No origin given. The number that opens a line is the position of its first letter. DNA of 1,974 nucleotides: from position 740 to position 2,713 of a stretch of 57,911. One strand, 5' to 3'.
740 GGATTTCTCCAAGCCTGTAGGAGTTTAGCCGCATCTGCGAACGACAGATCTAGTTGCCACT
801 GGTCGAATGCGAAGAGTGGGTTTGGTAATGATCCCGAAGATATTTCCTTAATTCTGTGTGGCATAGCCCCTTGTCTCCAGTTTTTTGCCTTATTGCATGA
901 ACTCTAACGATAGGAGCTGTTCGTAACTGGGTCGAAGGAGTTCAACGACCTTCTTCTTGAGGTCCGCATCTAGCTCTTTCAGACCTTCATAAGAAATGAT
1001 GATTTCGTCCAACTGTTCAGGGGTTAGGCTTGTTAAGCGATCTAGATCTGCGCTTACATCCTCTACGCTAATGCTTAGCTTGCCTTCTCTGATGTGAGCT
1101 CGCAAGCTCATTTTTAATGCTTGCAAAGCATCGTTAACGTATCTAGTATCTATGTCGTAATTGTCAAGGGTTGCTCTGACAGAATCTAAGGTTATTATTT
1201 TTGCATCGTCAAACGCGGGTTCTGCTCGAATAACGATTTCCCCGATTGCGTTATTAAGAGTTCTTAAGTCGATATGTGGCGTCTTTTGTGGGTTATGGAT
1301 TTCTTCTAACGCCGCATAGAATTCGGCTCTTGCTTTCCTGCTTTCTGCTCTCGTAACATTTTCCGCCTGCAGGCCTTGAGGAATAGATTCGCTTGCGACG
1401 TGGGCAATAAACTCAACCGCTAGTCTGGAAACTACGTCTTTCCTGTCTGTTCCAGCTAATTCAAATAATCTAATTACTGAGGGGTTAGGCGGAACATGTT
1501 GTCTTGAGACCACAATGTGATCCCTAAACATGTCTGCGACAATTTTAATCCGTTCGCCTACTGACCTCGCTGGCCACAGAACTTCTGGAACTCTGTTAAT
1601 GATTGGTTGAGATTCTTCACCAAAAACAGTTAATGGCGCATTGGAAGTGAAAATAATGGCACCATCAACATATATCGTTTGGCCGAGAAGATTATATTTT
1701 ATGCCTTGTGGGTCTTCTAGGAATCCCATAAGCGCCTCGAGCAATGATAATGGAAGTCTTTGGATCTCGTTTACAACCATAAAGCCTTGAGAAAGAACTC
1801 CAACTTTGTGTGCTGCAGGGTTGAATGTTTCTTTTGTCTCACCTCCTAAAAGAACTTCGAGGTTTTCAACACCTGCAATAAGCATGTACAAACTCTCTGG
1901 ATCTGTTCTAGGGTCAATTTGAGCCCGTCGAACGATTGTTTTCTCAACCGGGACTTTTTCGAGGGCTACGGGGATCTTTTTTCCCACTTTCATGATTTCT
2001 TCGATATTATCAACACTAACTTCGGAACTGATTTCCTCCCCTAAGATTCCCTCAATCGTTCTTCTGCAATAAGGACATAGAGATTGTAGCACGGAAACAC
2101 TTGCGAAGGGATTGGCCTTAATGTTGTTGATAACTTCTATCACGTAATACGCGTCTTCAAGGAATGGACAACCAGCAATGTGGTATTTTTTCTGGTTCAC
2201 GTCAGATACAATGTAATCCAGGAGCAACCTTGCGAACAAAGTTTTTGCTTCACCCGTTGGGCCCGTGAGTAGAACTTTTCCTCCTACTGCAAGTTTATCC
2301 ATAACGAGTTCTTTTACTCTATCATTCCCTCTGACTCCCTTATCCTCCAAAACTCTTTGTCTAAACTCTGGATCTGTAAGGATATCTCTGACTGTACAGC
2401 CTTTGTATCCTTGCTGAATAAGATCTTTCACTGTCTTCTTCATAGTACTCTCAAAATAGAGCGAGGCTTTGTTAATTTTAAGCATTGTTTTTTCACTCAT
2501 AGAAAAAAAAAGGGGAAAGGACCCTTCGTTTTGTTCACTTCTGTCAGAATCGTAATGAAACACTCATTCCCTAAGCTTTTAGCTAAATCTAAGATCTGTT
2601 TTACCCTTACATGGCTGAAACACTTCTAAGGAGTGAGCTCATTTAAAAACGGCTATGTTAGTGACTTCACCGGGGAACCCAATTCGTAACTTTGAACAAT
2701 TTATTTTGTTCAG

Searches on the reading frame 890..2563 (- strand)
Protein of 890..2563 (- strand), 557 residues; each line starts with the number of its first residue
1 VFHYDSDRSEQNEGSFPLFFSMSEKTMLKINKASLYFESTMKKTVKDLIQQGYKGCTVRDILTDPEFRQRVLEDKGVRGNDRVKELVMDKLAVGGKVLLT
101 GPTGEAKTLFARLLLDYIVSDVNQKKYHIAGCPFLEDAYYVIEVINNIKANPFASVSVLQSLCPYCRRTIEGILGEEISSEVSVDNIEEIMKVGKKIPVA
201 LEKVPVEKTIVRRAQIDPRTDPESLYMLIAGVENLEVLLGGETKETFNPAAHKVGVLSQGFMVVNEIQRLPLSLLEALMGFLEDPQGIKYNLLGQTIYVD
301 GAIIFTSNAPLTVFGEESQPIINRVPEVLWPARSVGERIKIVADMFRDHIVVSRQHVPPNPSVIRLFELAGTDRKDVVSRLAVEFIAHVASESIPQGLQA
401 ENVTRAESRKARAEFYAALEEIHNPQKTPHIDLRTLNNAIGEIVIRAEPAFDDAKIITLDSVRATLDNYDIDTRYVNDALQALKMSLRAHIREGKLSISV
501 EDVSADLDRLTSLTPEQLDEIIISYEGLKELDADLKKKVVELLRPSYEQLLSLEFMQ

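Call 44: search_protein_families(library=pfam, proteins=[window:890-2563:-], max_evalue=0.00001)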
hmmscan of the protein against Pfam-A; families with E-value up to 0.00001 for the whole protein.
window:890-2563:- (557 aa): 0 families

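Call 74: search_protein_families(library=pfam, proteins=[window:890-2563:-], max_evalue=0.01)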
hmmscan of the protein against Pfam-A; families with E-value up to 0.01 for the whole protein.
window:890-2563:- (557 aa): 1 family
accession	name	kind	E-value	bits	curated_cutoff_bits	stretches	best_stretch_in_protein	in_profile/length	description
PF00158.32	Sigma54_activat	-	0.0025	18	20.2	0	239-311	70-145/168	Sigma-54 interaction domain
